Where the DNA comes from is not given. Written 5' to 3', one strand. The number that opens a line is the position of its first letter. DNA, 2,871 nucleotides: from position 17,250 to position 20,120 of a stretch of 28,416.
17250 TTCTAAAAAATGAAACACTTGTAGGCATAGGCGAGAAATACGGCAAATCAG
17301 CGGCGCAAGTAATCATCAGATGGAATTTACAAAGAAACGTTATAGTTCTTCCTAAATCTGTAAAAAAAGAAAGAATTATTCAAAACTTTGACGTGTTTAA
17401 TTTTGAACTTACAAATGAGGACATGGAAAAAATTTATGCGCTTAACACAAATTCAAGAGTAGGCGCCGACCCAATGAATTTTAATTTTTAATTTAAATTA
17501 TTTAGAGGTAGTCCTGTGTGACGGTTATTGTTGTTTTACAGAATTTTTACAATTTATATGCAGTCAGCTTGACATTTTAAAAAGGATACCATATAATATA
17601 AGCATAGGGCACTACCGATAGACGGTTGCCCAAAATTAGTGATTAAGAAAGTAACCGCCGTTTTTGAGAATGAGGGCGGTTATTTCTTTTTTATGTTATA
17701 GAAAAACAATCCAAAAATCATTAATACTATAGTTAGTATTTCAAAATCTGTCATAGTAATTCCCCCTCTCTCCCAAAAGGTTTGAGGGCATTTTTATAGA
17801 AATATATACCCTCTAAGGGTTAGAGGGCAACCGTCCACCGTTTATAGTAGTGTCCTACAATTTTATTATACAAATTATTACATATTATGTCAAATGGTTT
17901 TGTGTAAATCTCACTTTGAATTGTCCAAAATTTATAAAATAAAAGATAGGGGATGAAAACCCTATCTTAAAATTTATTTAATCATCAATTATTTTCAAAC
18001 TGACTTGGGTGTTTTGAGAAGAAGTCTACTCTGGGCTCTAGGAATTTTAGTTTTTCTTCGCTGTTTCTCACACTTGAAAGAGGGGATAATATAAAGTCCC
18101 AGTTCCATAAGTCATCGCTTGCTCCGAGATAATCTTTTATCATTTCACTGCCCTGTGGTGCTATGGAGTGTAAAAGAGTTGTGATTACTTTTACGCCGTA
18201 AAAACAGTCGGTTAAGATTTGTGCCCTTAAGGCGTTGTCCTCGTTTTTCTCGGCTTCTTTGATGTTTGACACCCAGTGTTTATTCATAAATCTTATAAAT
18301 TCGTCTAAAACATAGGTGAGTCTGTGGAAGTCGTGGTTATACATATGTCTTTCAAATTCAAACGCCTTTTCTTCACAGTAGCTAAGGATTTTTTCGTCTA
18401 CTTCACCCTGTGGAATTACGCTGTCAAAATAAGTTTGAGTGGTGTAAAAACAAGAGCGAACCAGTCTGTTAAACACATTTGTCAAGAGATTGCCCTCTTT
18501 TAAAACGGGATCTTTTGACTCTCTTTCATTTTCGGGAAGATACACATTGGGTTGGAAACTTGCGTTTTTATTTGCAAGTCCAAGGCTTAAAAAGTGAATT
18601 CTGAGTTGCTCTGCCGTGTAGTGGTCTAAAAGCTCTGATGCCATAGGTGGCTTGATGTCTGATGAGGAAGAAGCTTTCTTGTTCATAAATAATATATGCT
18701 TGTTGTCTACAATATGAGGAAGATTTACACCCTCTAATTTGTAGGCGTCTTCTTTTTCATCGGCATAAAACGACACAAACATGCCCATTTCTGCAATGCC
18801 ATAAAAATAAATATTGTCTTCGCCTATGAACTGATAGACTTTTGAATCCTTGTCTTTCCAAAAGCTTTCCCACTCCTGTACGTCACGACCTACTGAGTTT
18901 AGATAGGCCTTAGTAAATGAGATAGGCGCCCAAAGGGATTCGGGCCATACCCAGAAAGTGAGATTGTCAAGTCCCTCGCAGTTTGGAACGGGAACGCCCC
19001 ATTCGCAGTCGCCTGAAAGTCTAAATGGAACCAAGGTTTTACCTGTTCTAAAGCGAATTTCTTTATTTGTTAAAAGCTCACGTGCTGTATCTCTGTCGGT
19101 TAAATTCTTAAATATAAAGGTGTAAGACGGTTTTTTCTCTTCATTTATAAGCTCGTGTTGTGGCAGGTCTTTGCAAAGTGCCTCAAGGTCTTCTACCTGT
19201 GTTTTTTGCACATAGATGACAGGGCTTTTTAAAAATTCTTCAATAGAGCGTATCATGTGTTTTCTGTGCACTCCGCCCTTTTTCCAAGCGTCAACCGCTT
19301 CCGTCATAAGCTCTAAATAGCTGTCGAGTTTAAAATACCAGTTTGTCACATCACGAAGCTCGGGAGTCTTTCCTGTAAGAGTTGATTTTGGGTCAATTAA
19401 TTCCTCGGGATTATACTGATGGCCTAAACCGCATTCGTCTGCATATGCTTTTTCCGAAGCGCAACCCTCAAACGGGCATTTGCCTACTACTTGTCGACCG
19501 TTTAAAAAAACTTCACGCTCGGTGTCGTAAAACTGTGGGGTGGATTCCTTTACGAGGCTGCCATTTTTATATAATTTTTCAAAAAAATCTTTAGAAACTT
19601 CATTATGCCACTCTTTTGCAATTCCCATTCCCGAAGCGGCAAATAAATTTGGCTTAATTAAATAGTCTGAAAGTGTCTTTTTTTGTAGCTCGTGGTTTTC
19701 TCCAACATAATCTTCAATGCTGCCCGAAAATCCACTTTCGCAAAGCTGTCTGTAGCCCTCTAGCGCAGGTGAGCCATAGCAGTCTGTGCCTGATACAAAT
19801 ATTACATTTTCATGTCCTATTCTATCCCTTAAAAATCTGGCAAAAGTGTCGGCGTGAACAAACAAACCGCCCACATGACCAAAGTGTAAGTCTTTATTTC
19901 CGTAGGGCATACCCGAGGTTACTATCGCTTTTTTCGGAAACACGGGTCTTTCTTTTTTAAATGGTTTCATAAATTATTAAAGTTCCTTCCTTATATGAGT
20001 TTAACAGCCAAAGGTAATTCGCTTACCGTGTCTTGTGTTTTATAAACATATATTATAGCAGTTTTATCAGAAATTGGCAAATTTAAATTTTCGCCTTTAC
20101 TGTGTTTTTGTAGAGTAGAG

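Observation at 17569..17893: Unannotated convergent two-promoter module encoding a 24-aa hydrophobic peptide and a 3'-overlapping antisense RNA (candidate type I toxin-antitoxin)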

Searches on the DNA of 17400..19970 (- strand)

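Call 4: search_rna_families(source=window, start=17400, end=18050, threshold=evalue, max_evalue=10, show_alignments=4)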
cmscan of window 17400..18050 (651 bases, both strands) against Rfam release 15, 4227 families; matches with E-value up to 10: 15.
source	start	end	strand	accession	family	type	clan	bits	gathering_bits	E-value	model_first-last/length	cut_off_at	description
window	17684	17880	-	RF01492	rli28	Gene; sRNA;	-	26.4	45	0.32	1-186/186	no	Listeria sRNA rli28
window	17620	17691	+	RF02074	STnc240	Gene; sRNA;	-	22.3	55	0.9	1-77/77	no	Enterobacterial sRNA STnc240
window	17645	17740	-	RF02822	Srn266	Gene; sRNA;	-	21.8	63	0.48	1-112/112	no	Streptococcus RNA 266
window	17645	17744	-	RF04342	Plastid-psbA-1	Cis-reg;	CL00153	19.1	54.3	7.8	1-114/114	no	Plastid-psbA-1 3UTR RNA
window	17577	17705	-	RF02070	STnc300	Gene; sRNA;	-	19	80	6.9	1-159/159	no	Salmonella enterica sRNA STnc300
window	17752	17835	-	RF01767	SAM-III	Cis-reg; riboswitch;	-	18.4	45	0.24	1-82/82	no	SAM-III riboswitch aptamer (SMK box)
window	17555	17690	+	RF02713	MCS4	Gene; sRNA;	-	18.3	56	5.3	1-123/123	no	Mycoplasma sRNA MCS4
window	17617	17687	+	RF02495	ohsC_RNA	Gene; antitoxin;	-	18.2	50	4.9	1-77/77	no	Oppression of Hydrophobic ORF by sRNA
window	17919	18018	-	RF00139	SNORA72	Gene; snRNA; snoRNA; HACA-box;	-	18.1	43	4.2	1-132/132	no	Small nucleolar RNA SNORA72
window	17902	17978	+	RF02029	sraA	Gene; sRNA;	-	16.7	56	9.6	1-95/95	no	sraA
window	17665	17729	-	RF00145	snoZ105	Gene; snRNA; snoRNA; CD-box;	-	15.7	45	9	1-72/72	no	Small nucleolar RNA Z105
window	17932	17978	+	RF04172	MIR8675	Gene; miRNA;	-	15.5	90.8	8.5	1-95/95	no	MIR8675 microRNA precursor family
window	17672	17813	-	RF01412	BsrG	Gene; sRNA;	-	14.8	55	0.41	22-157/259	no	BsrG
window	17933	18012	-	RF00558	L20_leader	Cis-reg; leader;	-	13.5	58.7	9.9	1-127/127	no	Ribosomal protein L20 leader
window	17648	17831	-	RF02694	RalA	Gene; sRNA;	-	12.7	170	3.9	1-179/179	no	RalR antitoxin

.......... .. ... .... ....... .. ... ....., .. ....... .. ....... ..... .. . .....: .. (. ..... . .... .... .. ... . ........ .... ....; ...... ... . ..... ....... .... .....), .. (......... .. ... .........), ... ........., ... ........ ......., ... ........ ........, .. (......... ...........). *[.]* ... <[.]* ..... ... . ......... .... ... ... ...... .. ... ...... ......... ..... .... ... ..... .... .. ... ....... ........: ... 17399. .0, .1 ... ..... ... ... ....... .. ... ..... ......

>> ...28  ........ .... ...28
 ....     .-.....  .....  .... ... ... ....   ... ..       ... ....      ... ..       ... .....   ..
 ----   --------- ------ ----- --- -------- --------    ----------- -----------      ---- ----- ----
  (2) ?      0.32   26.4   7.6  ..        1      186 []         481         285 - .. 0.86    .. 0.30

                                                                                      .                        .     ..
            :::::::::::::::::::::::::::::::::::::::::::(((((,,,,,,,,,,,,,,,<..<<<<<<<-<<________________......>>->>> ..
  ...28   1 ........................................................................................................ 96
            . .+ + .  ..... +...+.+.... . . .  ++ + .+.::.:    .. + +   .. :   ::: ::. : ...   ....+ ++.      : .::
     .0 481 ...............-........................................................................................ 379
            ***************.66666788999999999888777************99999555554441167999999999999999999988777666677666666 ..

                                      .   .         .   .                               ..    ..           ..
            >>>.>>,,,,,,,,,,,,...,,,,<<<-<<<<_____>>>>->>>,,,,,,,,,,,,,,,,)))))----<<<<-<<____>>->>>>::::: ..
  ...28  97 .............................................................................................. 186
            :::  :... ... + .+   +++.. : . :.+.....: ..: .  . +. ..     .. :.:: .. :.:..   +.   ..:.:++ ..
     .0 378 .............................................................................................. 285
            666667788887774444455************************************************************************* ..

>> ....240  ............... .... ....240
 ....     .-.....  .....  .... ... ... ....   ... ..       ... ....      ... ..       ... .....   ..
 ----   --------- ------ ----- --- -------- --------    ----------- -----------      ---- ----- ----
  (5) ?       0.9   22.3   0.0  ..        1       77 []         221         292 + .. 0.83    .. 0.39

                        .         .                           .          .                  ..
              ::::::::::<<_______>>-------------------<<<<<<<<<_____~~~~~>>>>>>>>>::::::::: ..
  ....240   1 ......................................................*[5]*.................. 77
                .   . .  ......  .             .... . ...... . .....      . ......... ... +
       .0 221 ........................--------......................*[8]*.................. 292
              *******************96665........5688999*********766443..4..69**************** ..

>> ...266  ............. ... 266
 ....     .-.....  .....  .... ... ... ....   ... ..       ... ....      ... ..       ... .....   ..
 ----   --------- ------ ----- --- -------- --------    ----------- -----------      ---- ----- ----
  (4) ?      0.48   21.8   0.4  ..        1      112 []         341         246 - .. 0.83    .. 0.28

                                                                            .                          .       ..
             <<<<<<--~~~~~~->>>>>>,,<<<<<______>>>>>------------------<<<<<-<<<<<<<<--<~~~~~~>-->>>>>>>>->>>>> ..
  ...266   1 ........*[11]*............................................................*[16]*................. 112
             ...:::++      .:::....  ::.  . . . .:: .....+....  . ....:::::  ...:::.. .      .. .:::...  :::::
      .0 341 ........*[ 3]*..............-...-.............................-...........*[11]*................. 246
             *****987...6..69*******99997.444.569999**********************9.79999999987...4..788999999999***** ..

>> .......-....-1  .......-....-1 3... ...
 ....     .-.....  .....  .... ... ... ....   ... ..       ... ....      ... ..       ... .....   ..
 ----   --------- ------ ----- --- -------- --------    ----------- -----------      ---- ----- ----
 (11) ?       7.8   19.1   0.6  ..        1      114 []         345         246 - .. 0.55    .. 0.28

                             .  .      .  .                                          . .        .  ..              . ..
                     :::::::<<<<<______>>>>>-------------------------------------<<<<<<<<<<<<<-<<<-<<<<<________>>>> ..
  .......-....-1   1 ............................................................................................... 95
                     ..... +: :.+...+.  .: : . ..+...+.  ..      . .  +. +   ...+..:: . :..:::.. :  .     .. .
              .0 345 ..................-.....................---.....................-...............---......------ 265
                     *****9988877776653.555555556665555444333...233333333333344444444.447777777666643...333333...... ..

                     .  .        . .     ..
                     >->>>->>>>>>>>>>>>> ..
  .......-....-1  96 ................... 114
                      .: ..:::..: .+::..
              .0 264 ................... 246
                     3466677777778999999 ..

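Call 76: search_with_rna_model(model_id=R1, sources=[L001, L002, L003, L004, L005, L006, L007, L008, L009, L010, L011, L012, L013, L014, L015, L016, L017, L018, L019, L020, L021, L022, L023, L024, L025, L026, L027, L028, L029, L030, L031, L032, L033, L034, L035, L036, L037, L038, L039, L040, L041, L042, L043, L044, L045, L046, L047, L048, L049, L050, L051, L052, L053, L054, L055, L056, L057, L058, L059, L060, L061, L062, L063, L064, L065, L066, L067, L068, L069, L070, L071, L072, L073, L074, L075, L076, L077, L078, L079, L080], max_evalue=0.01)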
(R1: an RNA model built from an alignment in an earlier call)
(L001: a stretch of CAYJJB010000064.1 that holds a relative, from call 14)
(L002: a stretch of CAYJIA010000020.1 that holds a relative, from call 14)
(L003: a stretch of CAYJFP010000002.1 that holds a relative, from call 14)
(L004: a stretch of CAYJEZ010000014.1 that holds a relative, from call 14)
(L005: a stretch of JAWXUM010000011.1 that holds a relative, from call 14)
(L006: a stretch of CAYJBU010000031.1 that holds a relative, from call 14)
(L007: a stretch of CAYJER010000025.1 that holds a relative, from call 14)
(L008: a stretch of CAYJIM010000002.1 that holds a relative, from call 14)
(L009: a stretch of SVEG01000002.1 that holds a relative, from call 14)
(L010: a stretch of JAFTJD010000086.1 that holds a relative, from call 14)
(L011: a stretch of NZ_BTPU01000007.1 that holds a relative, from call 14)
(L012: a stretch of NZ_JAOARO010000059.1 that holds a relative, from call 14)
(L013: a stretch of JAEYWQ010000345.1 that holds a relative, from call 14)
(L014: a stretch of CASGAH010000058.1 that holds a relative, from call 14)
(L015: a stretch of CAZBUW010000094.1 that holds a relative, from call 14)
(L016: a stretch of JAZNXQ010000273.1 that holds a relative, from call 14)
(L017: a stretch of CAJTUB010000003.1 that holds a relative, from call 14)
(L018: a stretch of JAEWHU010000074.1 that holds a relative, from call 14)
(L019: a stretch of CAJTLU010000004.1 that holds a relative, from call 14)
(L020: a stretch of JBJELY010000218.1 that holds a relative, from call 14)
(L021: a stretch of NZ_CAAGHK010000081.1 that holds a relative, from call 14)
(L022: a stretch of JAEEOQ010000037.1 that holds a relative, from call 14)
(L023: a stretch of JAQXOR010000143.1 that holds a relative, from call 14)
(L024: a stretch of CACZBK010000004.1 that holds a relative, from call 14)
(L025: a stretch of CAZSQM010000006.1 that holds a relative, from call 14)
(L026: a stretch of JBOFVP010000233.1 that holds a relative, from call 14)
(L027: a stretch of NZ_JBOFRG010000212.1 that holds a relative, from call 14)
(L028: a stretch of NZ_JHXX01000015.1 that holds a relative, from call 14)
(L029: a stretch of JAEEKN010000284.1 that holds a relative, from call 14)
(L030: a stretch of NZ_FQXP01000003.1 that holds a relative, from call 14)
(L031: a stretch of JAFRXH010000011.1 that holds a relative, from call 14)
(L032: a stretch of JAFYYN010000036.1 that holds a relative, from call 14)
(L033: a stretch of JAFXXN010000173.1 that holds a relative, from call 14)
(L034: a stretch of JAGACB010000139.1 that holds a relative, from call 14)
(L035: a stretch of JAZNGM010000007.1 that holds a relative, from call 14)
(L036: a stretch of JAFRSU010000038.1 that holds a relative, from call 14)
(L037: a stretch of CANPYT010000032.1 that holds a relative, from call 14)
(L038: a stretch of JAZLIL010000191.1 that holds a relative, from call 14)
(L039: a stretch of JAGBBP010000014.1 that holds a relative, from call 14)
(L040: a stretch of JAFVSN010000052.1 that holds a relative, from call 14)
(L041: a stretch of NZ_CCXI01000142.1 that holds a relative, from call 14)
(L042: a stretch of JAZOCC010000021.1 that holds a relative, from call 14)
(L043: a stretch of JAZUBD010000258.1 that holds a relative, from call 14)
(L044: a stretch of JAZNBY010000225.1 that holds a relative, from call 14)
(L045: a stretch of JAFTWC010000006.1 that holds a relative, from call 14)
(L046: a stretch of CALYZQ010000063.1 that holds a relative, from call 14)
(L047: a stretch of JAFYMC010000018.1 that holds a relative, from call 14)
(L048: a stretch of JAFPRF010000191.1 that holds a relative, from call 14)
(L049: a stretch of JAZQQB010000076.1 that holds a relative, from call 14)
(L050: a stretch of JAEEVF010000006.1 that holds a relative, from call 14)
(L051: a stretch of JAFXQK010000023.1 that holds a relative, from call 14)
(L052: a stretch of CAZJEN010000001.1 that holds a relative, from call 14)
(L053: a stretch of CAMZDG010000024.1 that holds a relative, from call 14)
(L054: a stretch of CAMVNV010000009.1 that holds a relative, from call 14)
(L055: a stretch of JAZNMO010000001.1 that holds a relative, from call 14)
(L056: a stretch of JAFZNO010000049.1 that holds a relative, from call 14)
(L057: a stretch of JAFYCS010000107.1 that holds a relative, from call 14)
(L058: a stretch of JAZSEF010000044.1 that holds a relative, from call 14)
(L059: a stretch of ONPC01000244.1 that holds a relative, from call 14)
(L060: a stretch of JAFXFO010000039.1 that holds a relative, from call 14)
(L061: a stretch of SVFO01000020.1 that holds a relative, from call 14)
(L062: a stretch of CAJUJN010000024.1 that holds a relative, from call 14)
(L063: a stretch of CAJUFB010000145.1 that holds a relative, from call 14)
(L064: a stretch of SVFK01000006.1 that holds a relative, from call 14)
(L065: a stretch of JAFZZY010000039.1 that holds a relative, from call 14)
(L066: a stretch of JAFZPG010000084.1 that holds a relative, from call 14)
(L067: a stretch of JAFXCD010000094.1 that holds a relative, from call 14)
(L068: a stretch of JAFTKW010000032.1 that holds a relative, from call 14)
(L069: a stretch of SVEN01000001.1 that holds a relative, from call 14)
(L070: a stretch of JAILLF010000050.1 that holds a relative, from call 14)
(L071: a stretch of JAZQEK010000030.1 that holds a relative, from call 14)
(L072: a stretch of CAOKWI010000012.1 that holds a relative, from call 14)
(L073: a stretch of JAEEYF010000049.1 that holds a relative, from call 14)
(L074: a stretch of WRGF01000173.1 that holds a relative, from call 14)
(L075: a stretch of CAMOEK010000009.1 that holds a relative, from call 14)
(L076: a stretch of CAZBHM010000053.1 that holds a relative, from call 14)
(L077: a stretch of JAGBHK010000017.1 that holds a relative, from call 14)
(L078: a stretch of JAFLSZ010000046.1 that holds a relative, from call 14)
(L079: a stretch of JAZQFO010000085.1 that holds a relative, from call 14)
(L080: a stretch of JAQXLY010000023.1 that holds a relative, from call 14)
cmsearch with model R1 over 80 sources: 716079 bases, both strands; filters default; matches with E-value up to 0.01: 1.
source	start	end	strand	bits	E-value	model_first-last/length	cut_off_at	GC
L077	9524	9622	-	81.6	1.1e-12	1-102/102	no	0.33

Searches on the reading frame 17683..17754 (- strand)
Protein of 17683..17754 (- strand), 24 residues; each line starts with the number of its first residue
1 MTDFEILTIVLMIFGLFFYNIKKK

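Call 6: search_protein_families(library=pfam, proteins=[window:17683-17754:-], max_evalue=10)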
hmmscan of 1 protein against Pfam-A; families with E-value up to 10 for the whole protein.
seq(24 aa): 0 families

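Call 12: search_dna_similar(query=window:17683-17754:-, collection=plasmids, mode=protein, max_evalue=10, max_rows=30)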
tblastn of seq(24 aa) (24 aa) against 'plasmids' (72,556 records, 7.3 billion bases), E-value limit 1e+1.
No match.

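Call 13: search_dna_similar(query=window:17683-17754:-, collection=phages, mode=protein, max_evalue=10, max_rows=30)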
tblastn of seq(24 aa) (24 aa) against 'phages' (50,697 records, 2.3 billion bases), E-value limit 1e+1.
No match.

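Call 20: search_protein_families(library=ncbifam, proteins=[window:17683-17754:-], max_evalue=10)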
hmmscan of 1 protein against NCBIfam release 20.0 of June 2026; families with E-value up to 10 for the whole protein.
seq(24 aa): 1 family
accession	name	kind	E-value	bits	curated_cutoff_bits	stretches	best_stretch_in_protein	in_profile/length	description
NF045529.2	Heimdall-CTERM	domain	0.00076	19.8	24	1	4-24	5-25/26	Heimdall-CTERM domain-containing surface protein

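Call 21: search_protein_families(library=phrogs, proteins=[window:17683-17754:-], max_evalue=10)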
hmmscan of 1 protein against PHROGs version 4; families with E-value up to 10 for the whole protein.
seq(24 aa): 1 family
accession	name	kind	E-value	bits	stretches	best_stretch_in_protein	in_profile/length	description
phrog_14464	-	moron, auxiliary metabolic gene and host takeover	0.082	14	1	4-21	16-33/59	membrane protein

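Call 78: search_protein_families(library=padloc, proteins=[window:17683-17754:-], max_evalue=10)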
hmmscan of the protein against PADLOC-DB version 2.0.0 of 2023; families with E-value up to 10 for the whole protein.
seq(24 aa): 0 families

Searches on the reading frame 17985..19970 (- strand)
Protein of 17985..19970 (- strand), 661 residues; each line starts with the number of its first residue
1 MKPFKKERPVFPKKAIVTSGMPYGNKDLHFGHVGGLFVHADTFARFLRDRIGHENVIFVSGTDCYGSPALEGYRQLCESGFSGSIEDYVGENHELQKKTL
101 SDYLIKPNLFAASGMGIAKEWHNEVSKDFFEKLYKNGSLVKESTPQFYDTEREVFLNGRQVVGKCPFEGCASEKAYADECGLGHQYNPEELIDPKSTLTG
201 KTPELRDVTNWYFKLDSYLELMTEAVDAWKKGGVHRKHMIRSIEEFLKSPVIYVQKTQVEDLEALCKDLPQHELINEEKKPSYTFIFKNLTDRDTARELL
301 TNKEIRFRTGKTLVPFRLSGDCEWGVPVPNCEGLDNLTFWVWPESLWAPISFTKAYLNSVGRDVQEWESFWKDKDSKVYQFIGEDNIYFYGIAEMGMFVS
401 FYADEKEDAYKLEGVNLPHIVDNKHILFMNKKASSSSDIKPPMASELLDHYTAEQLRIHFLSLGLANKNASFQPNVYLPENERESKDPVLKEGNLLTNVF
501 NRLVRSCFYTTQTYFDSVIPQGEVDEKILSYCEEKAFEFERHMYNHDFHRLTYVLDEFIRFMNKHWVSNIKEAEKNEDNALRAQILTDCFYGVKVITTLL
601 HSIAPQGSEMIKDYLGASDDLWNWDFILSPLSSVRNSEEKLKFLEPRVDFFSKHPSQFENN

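Call 11: find_encoding_contigs(protein=window:17985-19970:-, flank=3000, max_places=6)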
Protein window:17985-19970:- (661 aa): no gene with exactly this product is on record in the collection.

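Call 14: find_related_loci(query=window:17985-19970:-, collection=genome_contigs, flank=4000)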
Query window:17985-19970:- (661 aa) in genome_contigs; peptide patterns used: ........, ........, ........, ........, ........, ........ (x = any residue, [..] = any of these).
115 stretches matched a pattern; 89 encode a relative of the query (tblastn E <= 1e-3); the best 80 are kept; 80 distinct loci.
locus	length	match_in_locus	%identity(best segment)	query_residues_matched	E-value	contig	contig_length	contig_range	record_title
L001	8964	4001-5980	95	1-660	0e+0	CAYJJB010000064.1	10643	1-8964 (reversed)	MAG TPA_asm: uncultured Eubacteriales bacterium isolate ERP123703_co1_308 genome assembly, contig: NODE_6601_length_1064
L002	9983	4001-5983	89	1-661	0e+0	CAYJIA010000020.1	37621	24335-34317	MAG TPA_asm: uncultured Eubacteriales bacterium isolate ERP123703_co3_27 genome assembly, contig: NODE_1123_length_37621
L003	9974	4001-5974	71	1-658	0e+0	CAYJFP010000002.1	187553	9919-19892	MAG TPA_asm: uncultured Eubacteriales bacterium isolate ERP123703_co3_195 genome assembly, contig: NODE_22_length_187553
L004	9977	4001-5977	71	1-659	0e+0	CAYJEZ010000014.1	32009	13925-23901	MAG TPA_asm: uncultured Eubacteriales bacterium isolate ERP123703_co1_53 genome assembly, contig: NODE_1358_length_32009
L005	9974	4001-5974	71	1-658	0e+0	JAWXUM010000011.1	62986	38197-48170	MAG: Clostridia bacterium isolate FM_49_G121_V NODE_136_length_62987_cov_4.878503, whole genome shotgun sequence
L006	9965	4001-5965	71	1-658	0e+0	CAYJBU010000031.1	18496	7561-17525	MAG TPA_asm: uncultured Eubacteriales bacterium isolate ERP123703_co1_239 genome assembly, contig: NODE_3099_length_1849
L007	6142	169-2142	71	1-658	0e+0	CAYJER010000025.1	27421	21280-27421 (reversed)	MAG TPA_asm: uncultured Eubacteriales bacterium isolate ERP123703_co2_141 genome assembly, contig: NODE_1007_length_2742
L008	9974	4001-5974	70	1-658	0e+0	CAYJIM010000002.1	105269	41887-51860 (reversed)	MAG TPA_asm: uncultured Oscillospiraceae bacterium isolate ERP123703_co3_223 genome assembly, contig: NODE_127_length_10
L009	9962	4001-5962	64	7-661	0e+0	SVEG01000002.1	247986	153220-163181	MAG: Lachnospiraceae bacterium isolate SIG300 NODE_118_length_247986_cov_2.828568, whole genome shotgun sequence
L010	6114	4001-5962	64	7-661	0e+0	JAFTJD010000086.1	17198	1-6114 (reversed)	MAG: Lachnospiraceae bacterium isolate RGIG3866 Roe_deer_Cecum-1__c741138, whole genome shotgun sequence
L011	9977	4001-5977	63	5-659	0e+0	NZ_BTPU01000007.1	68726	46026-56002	Vallitalea maricola strain AN17-2 sequence007, whole genome shotgun sequence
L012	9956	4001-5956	62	11-658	0e+0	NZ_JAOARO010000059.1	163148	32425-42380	MAG: Vallitalea sp. isolate McD1.25 contig_151645, whole genome shotgun sequence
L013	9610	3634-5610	61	4-661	0e+0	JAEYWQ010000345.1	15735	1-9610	MAG: Bacillota bacterium isolate OH_CBlB_277 k127_695118, whole genome shotgun sequence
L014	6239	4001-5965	61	5-658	0e+0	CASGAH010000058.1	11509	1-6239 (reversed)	uncultured Eubacteriales bacterium isolate A15_L4_384384_idba_bin.90 genome assembly, contig: A15_L4_384384_idba_bin.90.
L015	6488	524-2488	62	5-658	0e+0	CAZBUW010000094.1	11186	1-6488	MAG TPA_asm: uncultured Roseburia sp. isolate SRP222994_co1_515 genome assembly, contig: NODE_12336_length_11186_cov_9.2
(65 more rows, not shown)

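Call 87: search_protein_families(library=pfam, proteins=[window:17985-19970:-], max_evalue=0.00001)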
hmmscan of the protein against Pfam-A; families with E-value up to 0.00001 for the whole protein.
window:17985-19970:- (661 aa): 1 family
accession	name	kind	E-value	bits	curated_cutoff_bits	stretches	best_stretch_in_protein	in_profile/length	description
PF09334.17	tRNA-synt_1g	-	1.8e-61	208.5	20.1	2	16-249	2-220/391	tRNA synthetases class I (M)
